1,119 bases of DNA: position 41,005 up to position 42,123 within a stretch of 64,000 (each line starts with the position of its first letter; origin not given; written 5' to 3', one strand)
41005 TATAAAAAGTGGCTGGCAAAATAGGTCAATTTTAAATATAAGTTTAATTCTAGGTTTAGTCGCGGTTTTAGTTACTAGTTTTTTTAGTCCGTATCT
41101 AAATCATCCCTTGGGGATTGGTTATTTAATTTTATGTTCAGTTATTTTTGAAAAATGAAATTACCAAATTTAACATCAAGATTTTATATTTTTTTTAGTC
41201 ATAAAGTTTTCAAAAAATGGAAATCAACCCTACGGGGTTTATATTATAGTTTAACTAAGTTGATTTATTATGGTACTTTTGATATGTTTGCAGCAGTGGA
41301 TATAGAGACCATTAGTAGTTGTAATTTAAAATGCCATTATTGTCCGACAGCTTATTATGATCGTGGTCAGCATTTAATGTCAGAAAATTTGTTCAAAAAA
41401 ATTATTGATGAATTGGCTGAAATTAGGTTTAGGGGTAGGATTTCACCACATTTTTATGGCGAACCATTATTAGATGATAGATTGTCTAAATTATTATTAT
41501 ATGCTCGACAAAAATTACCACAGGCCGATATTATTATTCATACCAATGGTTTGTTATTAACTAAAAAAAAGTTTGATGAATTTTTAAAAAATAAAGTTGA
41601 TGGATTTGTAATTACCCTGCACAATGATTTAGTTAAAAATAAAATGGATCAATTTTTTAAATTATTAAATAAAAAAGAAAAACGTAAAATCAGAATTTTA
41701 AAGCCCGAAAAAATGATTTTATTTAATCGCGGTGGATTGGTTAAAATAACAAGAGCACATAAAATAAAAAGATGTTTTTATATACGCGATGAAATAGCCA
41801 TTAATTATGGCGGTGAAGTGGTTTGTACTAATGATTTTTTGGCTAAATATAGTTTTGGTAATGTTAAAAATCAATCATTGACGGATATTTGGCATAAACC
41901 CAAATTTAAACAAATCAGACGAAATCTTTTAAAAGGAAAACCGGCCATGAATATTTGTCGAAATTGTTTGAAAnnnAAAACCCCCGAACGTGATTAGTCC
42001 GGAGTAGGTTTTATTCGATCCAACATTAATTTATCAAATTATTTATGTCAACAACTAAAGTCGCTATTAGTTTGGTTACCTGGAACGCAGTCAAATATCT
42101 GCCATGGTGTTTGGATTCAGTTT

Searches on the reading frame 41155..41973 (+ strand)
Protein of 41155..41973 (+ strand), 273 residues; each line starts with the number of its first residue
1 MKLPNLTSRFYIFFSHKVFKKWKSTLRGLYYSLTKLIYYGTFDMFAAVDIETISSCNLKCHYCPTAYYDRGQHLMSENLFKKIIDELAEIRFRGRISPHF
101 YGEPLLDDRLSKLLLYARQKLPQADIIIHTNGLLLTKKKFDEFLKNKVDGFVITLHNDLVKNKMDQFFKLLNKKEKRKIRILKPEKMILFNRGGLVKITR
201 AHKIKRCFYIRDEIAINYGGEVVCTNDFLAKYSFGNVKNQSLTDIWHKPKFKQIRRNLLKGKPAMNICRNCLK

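Call 6: search_protein_families(library=pfam, proteins=[window:41155-41973:+], max_evalue=0.001)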
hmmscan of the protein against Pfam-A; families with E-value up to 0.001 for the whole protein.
window:41155-41973:+ (273 aa): 3 families
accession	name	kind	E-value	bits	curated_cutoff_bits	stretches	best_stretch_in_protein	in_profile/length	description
PF13186.11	SPASM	-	1.5e-13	51.2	21.5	1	207-271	1-66/67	Iron-sulfur cluster-binding domain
PF04055.27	Radical_SAM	-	6.5e-12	46.4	29.5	1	51-156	2-110/166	Radical SAM superfamily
PF13353.11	Fer4_12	-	0.00097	19.9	22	0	53-144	12-106/137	4Fe-4S single cluster domain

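Call 37: find_related_loci(query=window:41155-41973:+, collection=genome_contigs, flank=10000)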
Query window:41155-41973:+ (273 aa) in genome_contigs; peptide patterns used: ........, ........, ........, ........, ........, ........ (x = any residue, [..] = any of these).
125 stretches matched a pattern; 12 encode a relative of the query (tblastn E <= 1e-3); 12 distinct loci.
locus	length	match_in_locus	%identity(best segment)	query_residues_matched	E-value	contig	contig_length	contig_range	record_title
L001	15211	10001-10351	34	56-168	3e-7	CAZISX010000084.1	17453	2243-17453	MAG TPA_asm: uncultured Spirochaetales bacterium isolate binchicken_co113_125 genome assembly, contig: NODE_3727_length_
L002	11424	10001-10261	31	50-135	9e-6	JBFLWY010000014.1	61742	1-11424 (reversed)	MAG: Bacillota bacterium isolate MAG044 MAG044_14, whole genome shotgun sequence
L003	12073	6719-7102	30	53-173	1e-5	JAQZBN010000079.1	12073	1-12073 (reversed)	MAG: Herbinix sp. isolate L_E1_T20_C_bin.107 scaffold_8135, whole genome shotgun sequence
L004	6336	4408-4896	30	54-205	2e-5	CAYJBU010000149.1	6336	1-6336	MAG TPA_asm: uncultured Eubacteriales bacterium isolate ERP123703_co1_239 genome assembly, contig: NODE_12929_length_633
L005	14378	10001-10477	27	3-167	3e-5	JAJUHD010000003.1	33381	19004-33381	MAG: Bacillota bacterium isolate bin55 k141_474396_length_33381_cov_38.6079, whole genome shotgun sequence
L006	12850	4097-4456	29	54-167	7e-5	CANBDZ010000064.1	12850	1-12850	MAG TPA_asm: uncultured Bacteroidales bacterium isolate SRR15429293_bin.1_metawrap_v1.3_MAG genome assembly, contig: NOD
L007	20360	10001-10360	29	54-167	9e-5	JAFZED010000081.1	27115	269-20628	MAG: Bacteroidales bacterium isolate RGIG7684 Water_buffalos_Rectum-1__c1062805, whole genome shotgun sequence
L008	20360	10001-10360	29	54-167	1e-4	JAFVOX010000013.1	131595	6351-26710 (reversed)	MAG: Bacteroidales bacterium isolate RGIG5261 Sheep_Colon-1__c250, whole genome shotgun sequence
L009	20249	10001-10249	31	47-135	8e-5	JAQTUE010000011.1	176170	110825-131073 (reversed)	MAG: Paludibacter sp. isolate STB_57 NODE_190_length_176170_cov_8.596860_Sandtown_B, whole genome shotgun sequence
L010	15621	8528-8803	30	48-141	9e-5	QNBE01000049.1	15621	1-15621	MAG: candidate division WOR-3 bacterium isolate B36_G15 B36_Guay15_scaffold_00638, whole genome shotgun sequence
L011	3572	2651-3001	27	45-166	1e-4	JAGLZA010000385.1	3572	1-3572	MAG: candidate division WOR-3 bacterium isolate RS_13_48 ZL320.bin.48.fa_385, whole genome shotgun sequence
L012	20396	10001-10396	26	47-171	1e-4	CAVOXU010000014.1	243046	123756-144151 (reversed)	MAG: Chrysiogenales bacterium isolate MFD09964.bin.3.354 genome assembly, contig: contig_687, whole genome shotgun seque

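Call 55: search_protein_families(library=ncbifam, proteins=[window:41155-41973:+], max_evalue=0.01)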
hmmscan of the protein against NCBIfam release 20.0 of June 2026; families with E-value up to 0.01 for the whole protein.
window:41155-41973:+ (273 aa): 52 families (the best 25 are shown)
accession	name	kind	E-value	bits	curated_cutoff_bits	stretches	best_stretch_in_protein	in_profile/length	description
TIGR04317.1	W_rSAM_matur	equivalog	1.2e-22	80.5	380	2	49-166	7-119/349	tungsten cofactor oxidoreductase radical SAM maturase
TIGR04311.1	rSAM_Geo_metal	subfamily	5e-17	62.1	400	2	49-155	6-112/423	radical SAM/SPASM family putative metalloenzyme maturase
TIGR04321.1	spiroSPASM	subfamily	9.4e-15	54.2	250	2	48-143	233-330/510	spiro-SPASM protein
TIGR04546.1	rSAM_ahbC_deAc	equivalog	1.6e-12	47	650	1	51-168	44-156/390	12,18-didecarboxysiroheme deacetylase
TIGR04054.1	rSAM_NirJ1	equivalog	4e-12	45.5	650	1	48-167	38-152/387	putative heme d1 biosynthesis radical SAM protein NirJ1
NF033640.1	N_Twi_rSAM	subfamily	4.7e-12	45.7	170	1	223-272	22-70/398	twitch domain-containing radical SAM protein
TIGR04055.1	rSAM_NirJ2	equivalog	6.2e-11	42.4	500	1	50-169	4-118/326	putative heme d1 biosynthesis radical SAM protein NirJ2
TIGR04347.1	pseudo_SAM_Halo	equivalog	1.4e-10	41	525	1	51-145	43-134/390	TIGR04347 family pseudo-SAM/SPASM protein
NF050035.1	rSAM_WgK_link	exception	1.6e-10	40.5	650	1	46-159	9-120/367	radical SAM/SPASM peptide maturase WgkB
NF041707.1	rSAM_YhhB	equivalog_domain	2.7e-08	33.1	445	1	50-149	6-117/369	cyclophane-forming radical SAM/SPASM peptide maturase YhhB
TIGR03974.1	rSAM_six_Cys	equivalog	3.4e-08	32.8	425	1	49-175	100-232/451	thioether cross-link-forming SCIFF peptide maturase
TIGR04068.1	rSAM_ocin_clost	equivalog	7.2e-08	31.7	500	1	30-155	68-201/462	Cys-rich peptide radical SAM maturase CcpM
TIGR02666.1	moaA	equivalog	1.4e-07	30.9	284.05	1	54-155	18-122/336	GTP 3',8-cyclase MoaA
TIGR04051.1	rSAM_NirJ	equivalog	2.4e-07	30.1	515.45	1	53-167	9-118/354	heme d1 biosynthesis radical SAM protein NirJ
TIGR02109.1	PQQ_syn_pqqE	equivalog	2.8e-07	29.8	381.35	1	48-157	9-115/358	pyrroloquinoline quinone biosynthesis protein PqqE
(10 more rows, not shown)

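Call 56: search_solved_structures(query=window:41155-41973:+, max_evalue=0.01)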
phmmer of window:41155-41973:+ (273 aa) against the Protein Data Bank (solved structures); distinct sequences matched with E-value up to 0.01: 2.
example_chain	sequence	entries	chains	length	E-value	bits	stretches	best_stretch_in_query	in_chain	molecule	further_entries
4m7t_A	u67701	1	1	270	1.6e-36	129.3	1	43-271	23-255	BtrN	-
4m7s_A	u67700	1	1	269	2.7e-36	128.6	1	44-271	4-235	BtrN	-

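Call 60: search_solved_structures(query=window:41155-41973:+, max_evalue=1, show_alignments=1)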
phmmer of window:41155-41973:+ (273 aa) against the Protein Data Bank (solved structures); distinct sequences matched with E-value up to 1: 3.
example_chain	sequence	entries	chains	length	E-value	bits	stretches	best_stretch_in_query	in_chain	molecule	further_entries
4m7t_A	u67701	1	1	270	1.6e-36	129.3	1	43-271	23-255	BtrN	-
4m7s_A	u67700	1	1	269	2.7e-36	128.6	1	44-271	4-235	BtrN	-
6y1x_A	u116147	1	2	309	0.013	18.1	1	45-202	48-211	Radical SAM domain protein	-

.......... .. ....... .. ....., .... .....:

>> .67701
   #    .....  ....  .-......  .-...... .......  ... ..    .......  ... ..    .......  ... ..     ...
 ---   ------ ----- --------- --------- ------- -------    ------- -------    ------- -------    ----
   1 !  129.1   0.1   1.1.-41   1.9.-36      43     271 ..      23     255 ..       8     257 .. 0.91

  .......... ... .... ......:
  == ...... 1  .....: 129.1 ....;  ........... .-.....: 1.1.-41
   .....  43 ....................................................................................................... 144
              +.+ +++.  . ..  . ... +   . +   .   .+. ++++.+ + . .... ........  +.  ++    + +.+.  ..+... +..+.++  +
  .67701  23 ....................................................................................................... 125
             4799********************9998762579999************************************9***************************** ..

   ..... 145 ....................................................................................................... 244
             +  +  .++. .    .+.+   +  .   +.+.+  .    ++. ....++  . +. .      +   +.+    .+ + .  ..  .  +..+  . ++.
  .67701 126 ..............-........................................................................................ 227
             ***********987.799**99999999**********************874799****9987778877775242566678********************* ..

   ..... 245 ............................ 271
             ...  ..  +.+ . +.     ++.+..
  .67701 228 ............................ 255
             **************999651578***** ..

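Call 65: search_protein_families(library=phrogs, proteins=[window:41155-41973:+], max_evalue=1)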
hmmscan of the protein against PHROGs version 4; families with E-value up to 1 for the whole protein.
window:41155-41973:+ (273 aa): 6 families
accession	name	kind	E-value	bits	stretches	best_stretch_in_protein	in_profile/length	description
phrog_1802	-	other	2.6e-11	44.1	1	46-213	44-218/556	radical SAM domain-containing protein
phrog_13987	-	other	2.9e-09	37.7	1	44-185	13-149/274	radical SAM domain-containing protein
phrog_27668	-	unknown function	6.5e-05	23.4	1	47-170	7-132/335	-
phrog_2076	-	moron, auxiliary metabolic gene and host takeover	0.0016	19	1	55-152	40-137/247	QueE-like radical SAM domain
phrog_7293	-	unknown function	0.014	15.4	1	240-271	328-358/384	-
phrog_8356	-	unknown function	0.11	13.3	1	123-154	12-43/64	-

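Call 77: search_protein_families(library=padloc, proteins=[window:41155-41973:+], max_evalue=1)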
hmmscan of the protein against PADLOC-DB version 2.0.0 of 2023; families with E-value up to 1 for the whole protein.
window:41155-41973:+ (273 aa): 2 families
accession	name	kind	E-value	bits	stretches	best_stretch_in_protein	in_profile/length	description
PDLC02904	pVip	-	3.1e-11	41.3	1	53-153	10-105/262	Viperins associated with kinases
PDLC02903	pVip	-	7.7e-08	30.1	1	52-149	6-94/257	Viperins not associated with kinases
